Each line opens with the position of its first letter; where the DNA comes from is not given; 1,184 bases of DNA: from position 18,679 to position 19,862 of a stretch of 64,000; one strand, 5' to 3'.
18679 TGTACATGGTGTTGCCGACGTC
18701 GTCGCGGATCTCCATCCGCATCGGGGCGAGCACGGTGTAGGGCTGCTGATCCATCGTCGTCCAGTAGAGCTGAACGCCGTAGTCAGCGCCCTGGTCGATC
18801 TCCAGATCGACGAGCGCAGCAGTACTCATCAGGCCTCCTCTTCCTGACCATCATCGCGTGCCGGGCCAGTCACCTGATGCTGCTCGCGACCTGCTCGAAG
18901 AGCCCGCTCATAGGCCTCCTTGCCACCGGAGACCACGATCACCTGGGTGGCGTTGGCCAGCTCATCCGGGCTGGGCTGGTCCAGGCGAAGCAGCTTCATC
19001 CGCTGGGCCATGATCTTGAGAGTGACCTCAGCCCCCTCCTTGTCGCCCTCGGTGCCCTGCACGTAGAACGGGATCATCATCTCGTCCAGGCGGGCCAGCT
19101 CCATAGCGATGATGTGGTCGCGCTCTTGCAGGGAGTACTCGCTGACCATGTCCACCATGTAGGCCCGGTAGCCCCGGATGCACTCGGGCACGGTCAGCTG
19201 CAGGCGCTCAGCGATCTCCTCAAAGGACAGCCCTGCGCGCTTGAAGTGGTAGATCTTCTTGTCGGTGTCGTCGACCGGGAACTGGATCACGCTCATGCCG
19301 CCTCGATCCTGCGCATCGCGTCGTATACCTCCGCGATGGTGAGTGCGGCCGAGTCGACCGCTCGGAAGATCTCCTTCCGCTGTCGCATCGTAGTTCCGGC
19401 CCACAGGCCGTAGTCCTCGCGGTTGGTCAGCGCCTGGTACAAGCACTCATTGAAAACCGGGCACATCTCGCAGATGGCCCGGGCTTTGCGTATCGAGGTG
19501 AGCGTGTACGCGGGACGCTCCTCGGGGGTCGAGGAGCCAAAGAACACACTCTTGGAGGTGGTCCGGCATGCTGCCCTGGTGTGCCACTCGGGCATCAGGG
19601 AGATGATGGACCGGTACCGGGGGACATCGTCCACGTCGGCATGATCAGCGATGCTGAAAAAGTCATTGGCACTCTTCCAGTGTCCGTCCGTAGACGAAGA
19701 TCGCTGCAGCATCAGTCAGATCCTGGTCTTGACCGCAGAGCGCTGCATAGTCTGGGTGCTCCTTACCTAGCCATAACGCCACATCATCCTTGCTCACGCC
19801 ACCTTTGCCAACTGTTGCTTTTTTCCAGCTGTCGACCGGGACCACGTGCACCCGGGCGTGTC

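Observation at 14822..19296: Fibre-like genes, one with collagen repeats, lie between the small and large terminase genes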

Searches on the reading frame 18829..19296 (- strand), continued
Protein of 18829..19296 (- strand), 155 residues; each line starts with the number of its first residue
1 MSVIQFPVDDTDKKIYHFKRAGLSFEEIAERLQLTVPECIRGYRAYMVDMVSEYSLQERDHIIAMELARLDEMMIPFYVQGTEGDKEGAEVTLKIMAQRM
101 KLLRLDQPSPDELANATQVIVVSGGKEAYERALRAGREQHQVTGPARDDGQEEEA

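Call 85: search_protein_representatives(alignment_id=A1)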
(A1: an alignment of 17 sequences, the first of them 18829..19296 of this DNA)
Query: 17 sequences, 158 profile positions. Proteins with E-value up to 0.001 (for the whole library): 3660; up to 1e-10: 170; up to 1e-30: 12. The best 150 are listed.
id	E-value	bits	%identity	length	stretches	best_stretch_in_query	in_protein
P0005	2.6e-82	290.4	-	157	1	1-157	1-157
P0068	5.5e-48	178.8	-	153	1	12-157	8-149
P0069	3.4e-46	173.0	-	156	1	12-156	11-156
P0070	3.1e-41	156.8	-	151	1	13-157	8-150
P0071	1.3e-38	148.3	-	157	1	4-157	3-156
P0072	2.8e-34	134.3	-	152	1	12-157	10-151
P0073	1.1e-33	132.4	-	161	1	3-152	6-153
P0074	1.2e-33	132.2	-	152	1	13-157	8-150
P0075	1.6e-33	131.8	-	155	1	12-155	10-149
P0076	3.1e-33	130.9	-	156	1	4-157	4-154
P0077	4.0e-32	127.3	-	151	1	5-157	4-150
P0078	3.0e-31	124.4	-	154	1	3-157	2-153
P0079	1.1e-30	122.6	-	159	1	14-156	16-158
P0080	7.5e-27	110.1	-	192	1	12-156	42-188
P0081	1.6e-26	109.1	-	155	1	1-157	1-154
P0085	7.6e-24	100.4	-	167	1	3-156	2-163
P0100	2.9e-20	88.7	-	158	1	4-153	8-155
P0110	5.7e-18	81.3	-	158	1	4-152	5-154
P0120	1.3e-16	76.8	-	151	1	4-142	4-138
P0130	3.4e-15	72.3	-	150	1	10-136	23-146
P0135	1.1e-14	70.6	-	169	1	16-153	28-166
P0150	2.0e-13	66.5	-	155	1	13-137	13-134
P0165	1.3e-12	63.8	-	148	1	12-138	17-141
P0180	5.9e-12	61.7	-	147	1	13-136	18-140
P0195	1.7e-11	60.2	-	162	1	15-138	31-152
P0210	3.6e-11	59.2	-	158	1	3-137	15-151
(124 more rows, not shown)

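Call 87: search_protein_families(library=pfam, alignment_id=A3, max_evalue=0.01)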
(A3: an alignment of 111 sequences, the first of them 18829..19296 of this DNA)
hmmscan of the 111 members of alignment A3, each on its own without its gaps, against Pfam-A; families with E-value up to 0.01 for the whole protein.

A. member 1, window:18829-19296:- (155 aa): 1 family
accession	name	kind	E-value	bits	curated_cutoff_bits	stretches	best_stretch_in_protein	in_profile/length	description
PF13404.12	HTH_AsnC-type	-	0.0088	16.3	27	0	9-41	2-36/42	AsnC-type helix-turn-helix domain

B. families by the number of members that match (of 111 scanned): 58 families (the first 25 are shown)
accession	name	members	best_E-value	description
PF08281.18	Sigma70_r4_2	36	3.1e-09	Sigma-70, region 4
PF13384.12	HTH_23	31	3.6e-07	Homeodomain-like domain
PF13936.12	HTH_38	17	1.7e-06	Helix-turn-helix domain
PF04545.22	Sigma70_r4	14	7.5e-07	Sigma-70, region 4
PF13518.12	HTH_28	14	9.1e-07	Helix-turn-helix domain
PF02796.21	HTH_7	9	3.2e-07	Helix-turn-helix domain of resolvase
PF00196.25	GerE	9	0.00012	Bacterial regulatory proteins, luxR family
PF13412.12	HTH_24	8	5.3e-06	Winged helix-turn-helix DNA-binding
PF09339.16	HTH_IclR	7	3e-05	IclR helix-turn-helix domain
PF13404.12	HTH_AsnC-type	7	0.00099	AsnC-type helix-turn-helix domain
PF13551.12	HTH_29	6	0.00077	Winged helix-turn helix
PF25787.1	HTH_SB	5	8.5e-06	Sleeping Beauty transposase HTH domain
PF08279.18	HTH_11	5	9.8e-06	HTH domain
PF14493.12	HTH_40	5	0.00017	Helix-turn-helix domain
PF18932.5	DUF5681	5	0.00019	Family of unknown function (DUF5681)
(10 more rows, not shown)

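Call 88: search_solved_structures(query=A3, max_evalue=10, show_alignments=3)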
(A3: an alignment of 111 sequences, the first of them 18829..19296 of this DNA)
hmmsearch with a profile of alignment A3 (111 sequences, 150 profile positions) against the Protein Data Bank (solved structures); distinct sequences matched with E-value up to 10: 87 (the best 60 are shown).
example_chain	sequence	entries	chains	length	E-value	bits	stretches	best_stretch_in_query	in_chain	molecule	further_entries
8vd6_A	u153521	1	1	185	4.7e-13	52.4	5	9-49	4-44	CAP REPEAT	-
1a04_A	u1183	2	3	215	7.9e-05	25.7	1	7-63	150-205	NITRATE/NITRITE RESPONSE REGULATOR PROTEIN NARL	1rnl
1fse_A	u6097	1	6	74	8.6e-05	25.6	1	7-69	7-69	GERE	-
1je8_A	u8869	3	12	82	0.00012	25.1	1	7-64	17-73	Nitrate/Nitrite Response Regulator Protein NARL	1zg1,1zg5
8u3b_G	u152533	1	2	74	0.00018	24.6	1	11-65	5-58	Nitrate/nitrite response regulator protein NarL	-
4wsz_A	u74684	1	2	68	0.00049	23.1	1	10-57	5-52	Response regulator receiver domain protein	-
2lvs_A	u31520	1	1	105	0.00049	23.1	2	11-48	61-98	Putative uncharacterized protein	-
4wt0_B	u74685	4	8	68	0.00051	23.1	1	10-57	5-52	Response regulator receiver domain protein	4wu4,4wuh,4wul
2m8e_A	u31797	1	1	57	0.00053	23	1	8-52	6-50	SLEEPING BEAUTY TRANSPOSASE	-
6urs_A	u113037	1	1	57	0.00092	22.2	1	8-52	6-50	Sleeping Beauty transposase PAI subdomain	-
5hev_A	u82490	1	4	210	0.0015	21.5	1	6-60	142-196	Response regulator protein VraR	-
4ldz_A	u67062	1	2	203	0.0018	21.3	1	9-57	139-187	Transcriptional regulatory protein DesR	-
2x48_A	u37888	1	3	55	0.0018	21.3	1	9-48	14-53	CAG38821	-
7ve4_A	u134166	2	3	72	0.0022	21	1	8-57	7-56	DNA-binding response regulator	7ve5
1zlj_A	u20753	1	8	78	0.003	20.6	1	14-73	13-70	Dormancy Survival Regulator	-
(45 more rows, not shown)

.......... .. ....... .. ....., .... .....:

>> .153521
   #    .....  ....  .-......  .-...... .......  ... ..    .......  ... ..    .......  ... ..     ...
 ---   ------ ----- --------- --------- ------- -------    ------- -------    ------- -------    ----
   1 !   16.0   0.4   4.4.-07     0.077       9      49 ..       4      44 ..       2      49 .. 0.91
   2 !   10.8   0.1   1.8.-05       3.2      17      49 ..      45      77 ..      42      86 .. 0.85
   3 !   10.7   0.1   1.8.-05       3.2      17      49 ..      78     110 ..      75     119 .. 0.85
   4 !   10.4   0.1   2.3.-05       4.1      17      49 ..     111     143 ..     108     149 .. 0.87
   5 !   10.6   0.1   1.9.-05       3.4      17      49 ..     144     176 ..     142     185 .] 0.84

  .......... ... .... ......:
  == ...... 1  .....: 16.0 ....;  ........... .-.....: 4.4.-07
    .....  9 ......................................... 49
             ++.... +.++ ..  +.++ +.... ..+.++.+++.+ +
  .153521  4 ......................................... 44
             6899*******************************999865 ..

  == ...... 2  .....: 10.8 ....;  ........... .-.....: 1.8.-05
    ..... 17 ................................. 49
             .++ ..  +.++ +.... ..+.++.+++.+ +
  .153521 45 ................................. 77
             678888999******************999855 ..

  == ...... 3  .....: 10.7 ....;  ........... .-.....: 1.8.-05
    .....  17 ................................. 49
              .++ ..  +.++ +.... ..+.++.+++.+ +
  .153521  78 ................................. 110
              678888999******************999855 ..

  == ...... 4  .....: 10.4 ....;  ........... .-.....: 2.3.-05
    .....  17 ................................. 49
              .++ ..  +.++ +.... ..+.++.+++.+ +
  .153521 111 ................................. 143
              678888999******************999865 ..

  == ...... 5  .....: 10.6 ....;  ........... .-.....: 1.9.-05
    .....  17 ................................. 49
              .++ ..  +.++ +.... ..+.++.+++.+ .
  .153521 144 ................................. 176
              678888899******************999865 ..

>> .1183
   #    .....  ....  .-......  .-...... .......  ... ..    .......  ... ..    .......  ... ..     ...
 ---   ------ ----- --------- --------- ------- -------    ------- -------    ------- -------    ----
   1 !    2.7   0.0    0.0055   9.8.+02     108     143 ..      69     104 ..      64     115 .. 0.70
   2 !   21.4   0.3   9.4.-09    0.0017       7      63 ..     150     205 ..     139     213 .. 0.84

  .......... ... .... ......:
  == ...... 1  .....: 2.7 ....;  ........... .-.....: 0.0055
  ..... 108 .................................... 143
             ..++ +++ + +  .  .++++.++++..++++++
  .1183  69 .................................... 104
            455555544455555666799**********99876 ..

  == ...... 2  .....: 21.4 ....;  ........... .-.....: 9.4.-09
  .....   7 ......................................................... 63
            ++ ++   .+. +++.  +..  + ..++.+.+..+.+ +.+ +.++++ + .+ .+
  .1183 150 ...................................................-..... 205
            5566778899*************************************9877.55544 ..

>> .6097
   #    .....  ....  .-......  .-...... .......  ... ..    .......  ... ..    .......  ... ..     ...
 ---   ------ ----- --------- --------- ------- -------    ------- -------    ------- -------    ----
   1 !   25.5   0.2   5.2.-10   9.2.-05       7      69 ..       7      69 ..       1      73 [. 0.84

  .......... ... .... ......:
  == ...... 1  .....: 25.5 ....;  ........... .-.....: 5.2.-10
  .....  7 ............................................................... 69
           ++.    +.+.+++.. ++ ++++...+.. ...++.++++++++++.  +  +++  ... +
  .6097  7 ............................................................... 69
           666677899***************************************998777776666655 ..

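Call 93: find_encoding_contigs(protein=P0130, flank=5000, max_places=2)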
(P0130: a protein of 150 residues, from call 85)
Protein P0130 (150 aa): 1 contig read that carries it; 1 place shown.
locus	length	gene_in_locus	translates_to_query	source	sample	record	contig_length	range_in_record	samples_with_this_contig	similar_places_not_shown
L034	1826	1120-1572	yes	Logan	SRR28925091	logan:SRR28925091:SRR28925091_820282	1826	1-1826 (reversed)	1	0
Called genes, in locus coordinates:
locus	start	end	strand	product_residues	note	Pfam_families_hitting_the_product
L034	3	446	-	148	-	?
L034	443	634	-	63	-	-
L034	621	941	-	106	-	PF02467:Whib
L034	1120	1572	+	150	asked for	-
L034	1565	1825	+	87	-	?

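Call 94: list_cluster_members(proteins=[P0085, P0100, P0110, P0120, P0135, P0150, P0165, P0180, P0195, P0210])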
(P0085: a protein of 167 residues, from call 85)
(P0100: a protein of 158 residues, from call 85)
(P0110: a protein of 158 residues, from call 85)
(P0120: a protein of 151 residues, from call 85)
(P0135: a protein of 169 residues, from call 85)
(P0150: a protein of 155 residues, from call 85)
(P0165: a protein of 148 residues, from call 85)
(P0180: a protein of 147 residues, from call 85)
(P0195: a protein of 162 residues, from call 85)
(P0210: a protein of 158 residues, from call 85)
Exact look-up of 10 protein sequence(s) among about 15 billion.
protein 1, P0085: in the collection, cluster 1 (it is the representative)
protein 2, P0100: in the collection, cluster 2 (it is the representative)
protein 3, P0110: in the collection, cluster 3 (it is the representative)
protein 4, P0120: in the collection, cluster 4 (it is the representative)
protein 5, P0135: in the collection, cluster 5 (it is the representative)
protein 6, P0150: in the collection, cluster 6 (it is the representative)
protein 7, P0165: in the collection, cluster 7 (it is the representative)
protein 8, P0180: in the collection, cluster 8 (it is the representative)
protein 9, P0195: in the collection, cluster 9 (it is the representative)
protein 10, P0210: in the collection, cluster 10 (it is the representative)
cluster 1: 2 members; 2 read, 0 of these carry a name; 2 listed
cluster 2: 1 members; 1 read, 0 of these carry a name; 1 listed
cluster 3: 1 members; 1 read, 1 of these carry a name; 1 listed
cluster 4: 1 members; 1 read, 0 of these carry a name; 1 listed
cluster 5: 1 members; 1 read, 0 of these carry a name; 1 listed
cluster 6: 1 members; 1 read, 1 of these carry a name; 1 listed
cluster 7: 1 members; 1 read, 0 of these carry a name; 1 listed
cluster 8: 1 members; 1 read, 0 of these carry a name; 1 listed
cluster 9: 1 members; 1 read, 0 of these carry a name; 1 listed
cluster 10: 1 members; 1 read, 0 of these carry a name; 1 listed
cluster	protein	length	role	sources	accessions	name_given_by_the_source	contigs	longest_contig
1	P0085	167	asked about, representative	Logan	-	-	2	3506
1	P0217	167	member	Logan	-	-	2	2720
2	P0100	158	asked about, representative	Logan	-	-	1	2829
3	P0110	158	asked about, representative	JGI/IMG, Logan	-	hypothetical protein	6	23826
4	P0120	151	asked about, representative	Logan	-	-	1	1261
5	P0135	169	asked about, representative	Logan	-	-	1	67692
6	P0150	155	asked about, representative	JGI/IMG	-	hypothetical protein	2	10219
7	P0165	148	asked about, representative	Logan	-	-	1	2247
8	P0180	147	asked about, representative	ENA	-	-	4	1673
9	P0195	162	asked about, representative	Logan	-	-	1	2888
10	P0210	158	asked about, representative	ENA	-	-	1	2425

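Call 95: find_encoding_contigs(protein=P0135, flank=7000, max_places=1)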
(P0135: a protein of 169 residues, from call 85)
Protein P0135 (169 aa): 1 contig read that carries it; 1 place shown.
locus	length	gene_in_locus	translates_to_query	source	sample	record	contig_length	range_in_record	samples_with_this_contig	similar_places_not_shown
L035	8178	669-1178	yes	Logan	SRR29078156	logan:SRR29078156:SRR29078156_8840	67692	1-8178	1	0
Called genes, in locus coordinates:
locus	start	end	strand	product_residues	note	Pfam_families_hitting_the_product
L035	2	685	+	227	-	?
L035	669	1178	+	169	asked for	-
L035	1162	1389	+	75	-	-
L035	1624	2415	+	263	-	-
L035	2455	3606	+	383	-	PF13472:Lipase_GDSL_2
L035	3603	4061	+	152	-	-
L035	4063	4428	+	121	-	-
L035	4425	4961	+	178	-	-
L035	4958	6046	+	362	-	-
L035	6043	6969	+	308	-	-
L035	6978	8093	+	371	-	PF07484:Collar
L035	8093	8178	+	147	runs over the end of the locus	-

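Call 96: find_encoding_contigs(protein=P0110, flank=7000, max_places=1)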
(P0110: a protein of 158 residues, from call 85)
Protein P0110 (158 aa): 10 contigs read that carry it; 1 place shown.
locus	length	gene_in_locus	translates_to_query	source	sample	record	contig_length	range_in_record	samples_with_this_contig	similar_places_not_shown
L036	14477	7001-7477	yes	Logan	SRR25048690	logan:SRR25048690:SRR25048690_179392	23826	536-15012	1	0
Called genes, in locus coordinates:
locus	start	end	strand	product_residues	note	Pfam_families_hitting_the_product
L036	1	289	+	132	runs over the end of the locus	-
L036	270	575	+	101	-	PF12728:HTH_17 (weak)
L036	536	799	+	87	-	-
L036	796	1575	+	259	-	-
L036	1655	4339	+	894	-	PF02811:PHP, PF07733:DNA_pol3_alpha, PF17657:DNA_pol3_finger, PF14579:HHH_6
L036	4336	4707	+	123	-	-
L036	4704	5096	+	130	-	-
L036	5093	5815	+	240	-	-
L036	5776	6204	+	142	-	-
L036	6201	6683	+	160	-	-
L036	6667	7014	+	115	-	PF02467:Whib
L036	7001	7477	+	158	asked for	-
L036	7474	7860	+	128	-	PF23926:LtfC (weak)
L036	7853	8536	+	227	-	PF01391:Collagen (faint)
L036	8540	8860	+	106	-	-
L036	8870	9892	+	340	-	-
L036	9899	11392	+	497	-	-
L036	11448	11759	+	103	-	-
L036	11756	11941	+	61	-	-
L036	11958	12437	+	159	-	-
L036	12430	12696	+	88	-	-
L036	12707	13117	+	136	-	-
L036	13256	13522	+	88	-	PF07411:DUF1508 (weak)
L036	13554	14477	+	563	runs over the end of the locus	PF21919:P23-45_portal_barrel, PF06074:Portal_Mu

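Call 99: search_protein_families(library=pfam, proteins=[L035:669-1178:+, L035:1624-2415:+, L035:4958-6046:+, L035:6043-6969:+], max_evalue=0.01)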
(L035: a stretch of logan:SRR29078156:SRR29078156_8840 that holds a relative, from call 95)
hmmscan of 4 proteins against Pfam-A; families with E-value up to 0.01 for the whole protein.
L035:669-1178:+ (169 aa): 0 families

L035:1624-2415:+ (263 aa): 1 family
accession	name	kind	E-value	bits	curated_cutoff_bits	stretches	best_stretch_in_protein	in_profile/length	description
PF01391.23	Collagen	-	7.2e-09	35.7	27.2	1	17-73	1-57/60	Collagen triple helix repeat (20 copies)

L035:4958-6046:+ (362 aa): 0 families

L035:6043-6969:+ (308 aa): 0 families

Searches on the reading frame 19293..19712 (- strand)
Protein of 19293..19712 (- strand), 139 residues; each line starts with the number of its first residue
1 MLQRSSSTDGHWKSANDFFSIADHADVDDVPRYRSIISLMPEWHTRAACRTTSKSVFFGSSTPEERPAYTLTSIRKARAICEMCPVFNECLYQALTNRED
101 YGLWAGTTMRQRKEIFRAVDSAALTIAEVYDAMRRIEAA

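Call 4: search_protein_families(library=pfam, proteins=[window:19293-19712:-], max_evalue=0.01)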
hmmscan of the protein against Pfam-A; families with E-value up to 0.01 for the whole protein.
window:19293-19712:- (139 aa): 2 families
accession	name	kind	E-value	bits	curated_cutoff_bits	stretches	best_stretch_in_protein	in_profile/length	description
PF02467.21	Whib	-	1.5e-19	70.7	23.6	1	43-114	1-64/65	Transcription factor WhiB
PF04675.19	DNA_ligase_A_N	-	0.0052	17.4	24.6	1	64-138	53-123/174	DNA ligase N terminus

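Call 5: search_protein_families(library=phrogs, proteins=[window:19293-19712:-], max_evalue=0.01)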
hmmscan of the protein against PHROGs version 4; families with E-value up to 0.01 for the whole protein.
window:19293-19712:- (139 aa): 10 families
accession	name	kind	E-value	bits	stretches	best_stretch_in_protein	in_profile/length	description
phrog_472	-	transcription regulation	2e-21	77.4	1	21-122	19-114/523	WhiB transcriptional factor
phrog_1333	-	unknown function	1.9e-16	61.6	1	42-119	19-89/166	-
phrog_14459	-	transcription regulation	1.1e-15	59.3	1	41-128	10-94/137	transcriptional regulator WhiB-like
phrog_10071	-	transcription regulation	4.5e-15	56.7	1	40-114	10-80/196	transcriptional regulator WhiB-like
phrog_12112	-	transcription regulation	2.5e-11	45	1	41-117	5-68/130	transcriptional regulator WhiB-like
phrog_14304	-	transcription regulation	2.7e-11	44.6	1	42-114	43-122/187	transcriptional regulator WhiB-like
phrog_31604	-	transcription regulation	4.5e-11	43.7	1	76-123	40-86/181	transcriptional regulator WhiB-like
phrog_8273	-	unknown function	2.7e-08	35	1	42-118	109-176/216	-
phrog_1821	-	transcription regulation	1.2e-06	29.4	1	42-105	15-70/89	transcriptional regulator WhiB-like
phrog_9926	-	transcription regulation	0.00011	23.6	1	72-117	49-94/107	transcriptional regulator WhiB-like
